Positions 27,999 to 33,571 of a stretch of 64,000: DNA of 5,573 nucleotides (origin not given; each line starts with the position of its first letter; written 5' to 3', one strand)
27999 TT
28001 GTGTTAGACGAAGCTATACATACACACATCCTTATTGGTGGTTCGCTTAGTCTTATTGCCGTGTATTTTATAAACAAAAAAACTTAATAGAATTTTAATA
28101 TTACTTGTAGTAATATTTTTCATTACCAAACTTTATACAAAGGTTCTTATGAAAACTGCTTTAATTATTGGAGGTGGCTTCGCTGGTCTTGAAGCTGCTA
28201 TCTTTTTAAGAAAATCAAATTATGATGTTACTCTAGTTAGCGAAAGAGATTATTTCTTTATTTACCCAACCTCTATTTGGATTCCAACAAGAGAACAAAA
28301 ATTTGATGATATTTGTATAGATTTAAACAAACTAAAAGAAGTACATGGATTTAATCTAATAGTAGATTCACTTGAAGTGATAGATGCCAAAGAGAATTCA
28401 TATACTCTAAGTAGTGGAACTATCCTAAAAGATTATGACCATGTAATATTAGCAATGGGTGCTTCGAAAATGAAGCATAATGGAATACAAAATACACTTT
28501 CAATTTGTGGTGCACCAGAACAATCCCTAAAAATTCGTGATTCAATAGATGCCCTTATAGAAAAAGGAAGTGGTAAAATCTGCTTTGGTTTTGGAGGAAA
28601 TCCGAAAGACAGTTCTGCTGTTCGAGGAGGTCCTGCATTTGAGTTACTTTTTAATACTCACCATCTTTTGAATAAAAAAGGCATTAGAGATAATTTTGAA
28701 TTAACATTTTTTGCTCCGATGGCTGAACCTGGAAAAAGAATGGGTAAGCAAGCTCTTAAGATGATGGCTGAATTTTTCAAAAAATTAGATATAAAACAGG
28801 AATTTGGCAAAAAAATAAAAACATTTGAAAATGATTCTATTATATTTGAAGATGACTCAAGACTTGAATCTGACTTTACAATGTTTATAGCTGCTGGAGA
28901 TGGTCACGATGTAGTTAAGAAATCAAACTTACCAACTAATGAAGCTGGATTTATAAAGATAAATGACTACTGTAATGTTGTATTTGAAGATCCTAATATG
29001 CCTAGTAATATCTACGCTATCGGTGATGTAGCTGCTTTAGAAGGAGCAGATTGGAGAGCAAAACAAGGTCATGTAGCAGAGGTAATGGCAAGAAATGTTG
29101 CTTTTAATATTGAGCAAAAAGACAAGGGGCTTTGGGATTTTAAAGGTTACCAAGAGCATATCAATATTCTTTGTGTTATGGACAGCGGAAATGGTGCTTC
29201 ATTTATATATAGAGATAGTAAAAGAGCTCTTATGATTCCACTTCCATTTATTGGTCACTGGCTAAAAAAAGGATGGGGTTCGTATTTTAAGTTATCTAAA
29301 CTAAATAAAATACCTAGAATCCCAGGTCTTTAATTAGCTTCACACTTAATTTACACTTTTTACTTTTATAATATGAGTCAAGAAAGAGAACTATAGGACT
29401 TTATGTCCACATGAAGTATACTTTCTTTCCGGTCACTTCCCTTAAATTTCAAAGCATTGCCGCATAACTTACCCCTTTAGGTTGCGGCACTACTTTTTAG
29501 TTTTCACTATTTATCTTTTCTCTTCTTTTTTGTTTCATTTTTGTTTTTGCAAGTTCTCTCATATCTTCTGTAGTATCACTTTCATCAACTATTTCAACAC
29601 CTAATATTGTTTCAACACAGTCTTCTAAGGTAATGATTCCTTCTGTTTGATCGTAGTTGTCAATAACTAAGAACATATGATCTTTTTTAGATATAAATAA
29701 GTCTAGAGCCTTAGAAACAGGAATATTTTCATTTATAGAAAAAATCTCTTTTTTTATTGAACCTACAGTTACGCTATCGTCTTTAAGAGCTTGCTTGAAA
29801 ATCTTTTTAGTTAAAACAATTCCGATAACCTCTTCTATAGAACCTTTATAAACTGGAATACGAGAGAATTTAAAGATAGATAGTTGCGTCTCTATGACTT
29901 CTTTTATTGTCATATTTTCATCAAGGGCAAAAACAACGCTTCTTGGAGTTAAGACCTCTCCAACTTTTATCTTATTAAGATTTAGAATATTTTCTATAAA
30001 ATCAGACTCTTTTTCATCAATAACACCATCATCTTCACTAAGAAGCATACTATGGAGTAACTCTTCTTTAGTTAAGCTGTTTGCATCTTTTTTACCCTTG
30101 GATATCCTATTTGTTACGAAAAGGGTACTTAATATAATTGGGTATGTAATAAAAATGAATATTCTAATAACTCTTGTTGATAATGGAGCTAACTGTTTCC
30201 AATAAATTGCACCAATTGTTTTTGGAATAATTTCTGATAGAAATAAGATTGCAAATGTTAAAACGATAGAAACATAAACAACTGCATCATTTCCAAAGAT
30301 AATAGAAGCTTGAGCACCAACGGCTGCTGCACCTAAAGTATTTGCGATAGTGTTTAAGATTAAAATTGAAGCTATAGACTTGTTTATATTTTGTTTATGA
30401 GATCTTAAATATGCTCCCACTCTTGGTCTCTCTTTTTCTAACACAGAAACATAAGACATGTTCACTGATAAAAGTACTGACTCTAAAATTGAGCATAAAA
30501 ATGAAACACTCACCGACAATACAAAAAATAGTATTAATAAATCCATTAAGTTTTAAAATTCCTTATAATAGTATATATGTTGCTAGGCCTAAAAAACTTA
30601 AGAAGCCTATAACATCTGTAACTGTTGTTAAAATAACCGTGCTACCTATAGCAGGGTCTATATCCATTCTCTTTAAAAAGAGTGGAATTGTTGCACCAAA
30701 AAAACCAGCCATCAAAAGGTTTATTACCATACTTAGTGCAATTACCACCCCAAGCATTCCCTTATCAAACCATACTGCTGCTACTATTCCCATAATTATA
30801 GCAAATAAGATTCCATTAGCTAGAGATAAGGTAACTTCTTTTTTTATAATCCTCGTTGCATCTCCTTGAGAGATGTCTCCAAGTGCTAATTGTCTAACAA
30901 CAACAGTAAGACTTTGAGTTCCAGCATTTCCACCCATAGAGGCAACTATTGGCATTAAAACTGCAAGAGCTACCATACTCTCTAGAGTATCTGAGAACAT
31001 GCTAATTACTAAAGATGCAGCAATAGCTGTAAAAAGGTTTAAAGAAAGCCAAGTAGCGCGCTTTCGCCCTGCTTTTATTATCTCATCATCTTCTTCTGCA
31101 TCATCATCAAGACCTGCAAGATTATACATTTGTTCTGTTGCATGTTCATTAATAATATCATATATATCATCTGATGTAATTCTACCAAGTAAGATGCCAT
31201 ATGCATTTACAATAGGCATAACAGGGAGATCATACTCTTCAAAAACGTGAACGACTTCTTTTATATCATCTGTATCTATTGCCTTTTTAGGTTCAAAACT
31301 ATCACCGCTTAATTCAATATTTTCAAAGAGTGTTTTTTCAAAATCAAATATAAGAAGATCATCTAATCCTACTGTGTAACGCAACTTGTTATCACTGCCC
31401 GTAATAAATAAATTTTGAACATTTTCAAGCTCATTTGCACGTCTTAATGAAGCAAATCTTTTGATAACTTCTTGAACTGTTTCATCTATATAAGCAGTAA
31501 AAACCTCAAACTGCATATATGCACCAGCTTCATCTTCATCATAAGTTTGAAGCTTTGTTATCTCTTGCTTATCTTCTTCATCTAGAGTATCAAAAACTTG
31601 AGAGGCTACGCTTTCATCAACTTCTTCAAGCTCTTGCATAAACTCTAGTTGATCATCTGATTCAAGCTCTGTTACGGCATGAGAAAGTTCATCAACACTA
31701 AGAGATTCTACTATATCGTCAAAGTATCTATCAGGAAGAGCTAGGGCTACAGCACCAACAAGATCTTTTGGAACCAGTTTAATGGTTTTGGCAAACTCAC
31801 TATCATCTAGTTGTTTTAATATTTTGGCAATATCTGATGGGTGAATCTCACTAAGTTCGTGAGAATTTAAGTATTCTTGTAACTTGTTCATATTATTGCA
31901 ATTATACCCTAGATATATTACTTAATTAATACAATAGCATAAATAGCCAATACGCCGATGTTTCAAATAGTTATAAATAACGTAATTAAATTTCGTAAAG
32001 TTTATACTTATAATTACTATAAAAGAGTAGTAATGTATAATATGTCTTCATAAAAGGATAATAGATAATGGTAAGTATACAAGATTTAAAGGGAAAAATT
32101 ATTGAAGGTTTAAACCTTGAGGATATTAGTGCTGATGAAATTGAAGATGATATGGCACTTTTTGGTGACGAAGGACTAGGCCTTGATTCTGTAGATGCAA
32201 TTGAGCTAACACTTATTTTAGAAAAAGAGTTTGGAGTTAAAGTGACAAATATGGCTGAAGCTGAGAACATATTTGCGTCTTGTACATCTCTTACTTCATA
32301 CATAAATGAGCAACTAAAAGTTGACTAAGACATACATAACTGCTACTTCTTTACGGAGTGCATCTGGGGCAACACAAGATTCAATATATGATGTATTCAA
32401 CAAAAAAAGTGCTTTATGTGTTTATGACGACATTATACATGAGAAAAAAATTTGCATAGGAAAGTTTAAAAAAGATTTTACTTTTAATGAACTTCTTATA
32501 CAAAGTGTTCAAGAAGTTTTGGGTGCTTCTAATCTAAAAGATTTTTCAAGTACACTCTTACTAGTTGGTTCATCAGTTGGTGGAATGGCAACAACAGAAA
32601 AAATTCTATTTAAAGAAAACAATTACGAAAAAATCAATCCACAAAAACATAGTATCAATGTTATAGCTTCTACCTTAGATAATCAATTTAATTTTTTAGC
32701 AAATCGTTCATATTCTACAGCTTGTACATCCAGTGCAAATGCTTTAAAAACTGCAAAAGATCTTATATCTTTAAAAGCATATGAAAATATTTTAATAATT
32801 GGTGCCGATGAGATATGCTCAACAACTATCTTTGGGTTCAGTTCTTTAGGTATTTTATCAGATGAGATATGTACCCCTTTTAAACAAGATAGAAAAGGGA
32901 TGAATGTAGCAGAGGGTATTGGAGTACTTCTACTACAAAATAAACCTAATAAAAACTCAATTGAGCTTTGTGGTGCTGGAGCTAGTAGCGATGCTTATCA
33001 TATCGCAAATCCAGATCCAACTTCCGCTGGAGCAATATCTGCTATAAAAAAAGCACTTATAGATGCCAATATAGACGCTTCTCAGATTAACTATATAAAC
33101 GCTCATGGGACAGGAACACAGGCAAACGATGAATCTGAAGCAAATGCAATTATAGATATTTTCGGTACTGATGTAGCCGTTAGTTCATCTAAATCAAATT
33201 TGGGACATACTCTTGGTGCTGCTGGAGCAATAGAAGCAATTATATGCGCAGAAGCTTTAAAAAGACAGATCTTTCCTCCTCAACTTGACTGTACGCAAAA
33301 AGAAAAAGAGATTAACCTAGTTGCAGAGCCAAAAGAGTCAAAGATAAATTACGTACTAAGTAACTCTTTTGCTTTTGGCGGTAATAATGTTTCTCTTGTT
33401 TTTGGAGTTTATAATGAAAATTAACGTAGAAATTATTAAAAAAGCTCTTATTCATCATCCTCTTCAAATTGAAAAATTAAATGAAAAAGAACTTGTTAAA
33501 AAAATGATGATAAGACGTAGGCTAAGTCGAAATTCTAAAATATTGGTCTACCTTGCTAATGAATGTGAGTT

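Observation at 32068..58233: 26-kb flexirubin-type (aryl polyene + dialkylresorcinol) pigment cluster in a Campylobacterota-like chromosome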

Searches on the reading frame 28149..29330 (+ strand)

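Call 61: search_protein_families(library=pfam, proteins=[window:28149-29330:+], max_evalue=0.001)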
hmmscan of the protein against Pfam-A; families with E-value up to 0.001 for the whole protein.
window:28149-29330:+ (394 aa): 6 families
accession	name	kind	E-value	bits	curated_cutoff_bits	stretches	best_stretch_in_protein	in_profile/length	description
PF07992.20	Pyr_redox_2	-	7.8e-21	75.2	26.1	1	5-301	4-278/291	Pyridine nucleotide-disulphide oxidoreductase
PF00070.33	Pyr_redox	-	6.7e-08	33.4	22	1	4-36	2-34/82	Pyridine nucleotide-disulphide oxidoreductase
PF00890.30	FAD_binding_2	-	3.3e-05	23.7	20.4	1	4-35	2-33/414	FAD binding domain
PF13450.12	NAD_binding_8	-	4.1e-05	24.2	21.9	1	6-35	1-30/68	NAD(P)-binding Rossmann-like domain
PF01266.30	DAO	-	0.00044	20.3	27.9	0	5-33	3-31/353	FAD dependent oxidoreductase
PF01134.28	GIDA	-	0.00053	19.6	22.1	0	5-32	3-30/391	Glucose inhibited division protein A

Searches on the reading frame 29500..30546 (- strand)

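Call 61: search_protein_families(library=pfam, proteins=[window:29500-30546:-], max_evalue=0.001)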
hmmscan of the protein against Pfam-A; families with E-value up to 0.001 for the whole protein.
window:29500-30546:- (349 aa): 2 families
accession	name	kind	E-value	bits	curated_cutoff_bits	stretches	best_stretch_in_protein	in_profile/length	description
PF01595.25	CNNM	-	8.9e-26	91.1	28.4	1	7-180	2-181/181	Cyclin M transmembrane N-terminal domain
PF00571.33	CBS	-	3.4e-13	50.2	24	1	262-315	2-56/57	CBS domain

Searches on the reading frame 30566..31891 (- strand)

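Call 61: search_protein_families(library=pfam, proteins=[window:30566-31891:-], max_evalue=0.001)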
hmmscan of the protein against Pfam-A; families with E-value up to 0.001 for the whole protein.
window:30566-31891:- (442 aa): 3 families
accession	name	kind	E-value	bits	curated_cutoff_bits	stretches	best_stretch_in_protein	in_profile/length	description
PF01769.21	MgtE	-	9.7e-36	123.2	27.6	1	313-436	1-125/125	Divalent cation transporter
PF03448.22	MgtE_N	-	2.9e-18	66.7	25.9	1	16-120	1-102/102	MgtE intracellular N domain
PF00571.33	CBS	-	4.8e-08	33.7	24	0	207-247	15-55/57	CBS domain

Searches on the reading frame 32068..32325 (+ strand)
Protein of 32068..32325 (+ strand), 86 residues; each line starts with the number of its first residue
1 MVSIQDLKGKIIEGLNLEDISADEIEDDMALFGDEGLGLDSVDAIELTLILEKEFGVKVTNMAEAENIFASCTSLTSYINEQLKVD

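Call 3: search_protein_families(library=pfam, proteins=[window:32068-32325:+], max_evalue=0.01)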
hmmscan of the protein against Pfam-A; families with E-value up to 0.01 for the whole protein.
window:32068-32325:+ (86 aa): 1 family
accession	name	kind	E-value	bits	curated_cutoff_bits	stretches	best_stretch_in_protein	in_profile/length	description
PF00550.31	PP-binding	-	1.2e-07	32.3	20.8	1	19-60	12-50/67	Phosphopantetheine attachment site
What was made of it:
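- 32068..32328 (+): ACP1, polyene-module acyl carrier protein. PF00550 (call 3).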

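Call 6: search_protein_families(library=ncbifam, proteins=[window:32068-32325:+], max_evalue=0.01)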
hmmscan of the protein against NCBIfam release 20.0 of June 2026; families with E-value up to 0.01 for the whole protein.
window:32068-32325:+ (86 aa): 12 families
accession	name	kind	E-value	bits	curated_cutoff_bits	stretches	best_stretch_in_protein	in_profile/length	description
NF006617.0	PRK09184.1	subfamily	2.4e-18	66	70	1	7-82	18-93/96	phosphopantetheine-binding protein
NF058660.1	cispen_ACP_AmcB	equivalog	2.3e-07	30.9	80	1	19-82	17-78/80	cispentacin biosynthesis acyl carrier protein AmcB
NF002151.0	PRK00982.1-5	equivalog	4.2e-07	30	92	1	8-82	9-76/78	acyl carrier protein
TIGR00517.1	acyl_carrier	equivalog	5.1e-07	29.5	70.45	1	19-82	17-76/77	acyl carrier protein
NF002148.0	PRK00982.1-2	subfamily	9.6e-07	28.6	71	1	11-82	13-77/79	acyl carrier protein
NF005480.0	PRK07081.1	equivalog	1e-06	28.6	72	1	19-81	16-75/83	acyl carrier protein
NF002149.0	PRK00982.1-3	equivalog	1.2e-06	28.4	106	1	10-82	11-76/78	acyl carrier protein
NF002150.0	PRK00982.1-4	subfamily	5.2e-05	23.4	66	1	19-83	19-79/80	acyl carrier protein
NF005798.0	PRK07639.1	equivalog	6.3e-05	23.3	100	1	12-84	15-83/91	petrobactin biosynthesis protein AsbD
NF003757.0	PRK05350.1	equivalog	0.00016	21.8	65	1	18-60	19-59/83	acyl carrier protein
NF003464.0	PRK05087.1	equivalog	0.0007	19.6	68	1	11-60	10-55/78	D-alanine--poly(phosphoribitol) ligase subunit DltC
NF005079.0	PRK06508.1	equivalog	0.0044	17.4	83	1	18-60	16-56/93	acyl carrier protein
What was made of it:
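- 32068..32328 (+): Closest NCBIfam model is PRK09184, 66 bits, below its cutoff of 70 (call 6).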

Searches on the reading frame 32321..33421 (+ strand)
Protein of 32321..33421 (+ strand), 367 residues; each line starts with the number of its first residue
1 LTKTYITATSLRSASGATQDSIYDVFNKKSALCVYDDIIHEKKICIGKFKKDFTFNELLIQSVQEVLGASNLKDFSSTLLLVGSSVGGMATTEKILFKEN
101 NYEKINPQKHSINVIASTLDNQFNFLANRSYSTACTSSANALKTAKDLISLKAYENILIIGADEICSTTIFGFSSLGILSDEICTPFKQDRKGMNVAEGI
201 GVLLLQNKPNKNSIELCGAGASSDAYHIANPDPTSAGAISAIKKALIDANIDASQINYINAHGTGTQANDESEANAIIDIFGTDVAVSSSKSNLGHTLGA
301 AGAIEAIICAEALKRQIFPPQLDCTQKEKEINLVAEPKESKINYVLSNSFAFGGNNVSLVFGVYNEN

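Call 3: search_protein_families(library=pfam, proteins=[window:32321-33421:+], max_evalue=0.01)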
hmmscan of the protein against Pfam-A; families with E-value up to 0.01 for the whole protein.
window:32321-33421:+ (367 aa): 3 families
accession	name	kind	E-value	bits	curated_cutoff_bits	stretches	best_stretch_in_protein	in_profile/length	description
PF02801.28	Ketoacyl-synt_C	-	4.7e-32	110.9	20.8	1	216-324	4-118/119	Beta-ketoacyl synthase, C-terminal domain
PF00109.32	ketoacyl-synt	-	1.2e-14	55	20.8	1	57-208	91-249/252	Beta-ketoacyl synthase, N-terminal domain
PF08545.16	ACP_syn_III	-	1.7e-05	25.1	24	1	132-165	4-37/80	3-Oxoacyl-[acyl-carrier-protein (ACP)] synthase III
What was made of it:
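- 32321..33424 (+): KS1, ketosynthase with Cys-His-His. PF00109 and PF02801 (call 3).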

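Call 6: search_protein_families(library=ncbifam, proteins=[window:32321-33421:+], max_evalue=0.01)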
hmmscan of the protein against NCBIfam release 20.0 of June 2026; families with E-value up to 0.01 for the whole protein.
window:32321-33421:+ (367 aa): 25 families
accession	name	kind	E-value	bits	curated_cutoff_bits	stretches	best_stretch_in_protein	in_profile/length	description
NF006618.0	PRK09185.1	subfamily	5.6e-89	298.9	407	1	80-363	100-392/394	beta-ketoacyl-ACP synthase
TIGR03150.1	fabF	equivalog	1e-68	231.9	493.75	1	55-361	71-406/407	beta-ketoacyl-ACP synthase II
NF005589.0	PRK07314.1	subfamily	6.9e-67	226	387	1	74-363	97-411/413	beta-ketoacyl-ACP synthase II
NF004618.0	PRK05952.1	equivalog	5e-58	196.8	455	1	3-361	3-380/384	beta-ketoacyl-ACP synthase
NF004970.0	PRK06333.1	subfamily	3.6e-54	184.2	525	1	70-365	102-423/424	beta-ketoacyl-ACP synthase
NF006274.0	PRK08439.1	equivalog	1.5e-51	175.5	621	1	49-361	66-403/406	beta-ketoacyl-ACP synthase II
NF058662.1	cispenta_AmcF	equivalog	2.3e-48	165.1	325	1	130-362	124-368/369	cispentacin biosynthesis acyltransferase subunit AmcF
NF005076.0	PRK06501.1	equivalog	1.9e-47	162.1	629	1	109-363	148-422/425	beta-ketoacyl-ACP synthase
NF006587.0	PRK09116.1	equivalog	8.9e-47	159.7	470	1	131-362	160-405/408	beta-ketoacyl-ACP synthase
NF005916.1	PRK07910.1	equivalog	2.8e-45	155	560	1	133-364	169-418/418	KasA/KasB family beta-ketoacyl-ACP synthase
NF006434.0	PRK08722.1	equivalog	5.4e-39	134.2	759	1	82-361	105-411/414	beta-ketoacyl-ACP synthase II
NF005935.0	PRK07967.1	equivalog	1.8e-34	119.3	630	1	119-364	145-404/406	beta-ketoacyl-ACP synthase I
NF005490.0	PRK07103.1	equivalog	1.1e-31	110.3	445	1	134-361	168-410/414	polyketide beta-ketoacyl:acyl carrier protein synthase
NF045894.1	PKS_plus_SDR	equivalog_domain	7.7e-23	80.1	1740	1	132-333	170-385/1515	type I polyketide synthase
TIGR02813.1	omega_3_PfaA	subfamily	1.4e-21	75.1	1010.1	1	113-334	183-419/2582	polyketide-type polyunsaturated fatty acid synthase PfaA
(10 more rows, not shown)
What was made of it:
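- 32321..33424 (+): Closest to PRK09185 at 299 bits, below its cutoff of 407 (call 6).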
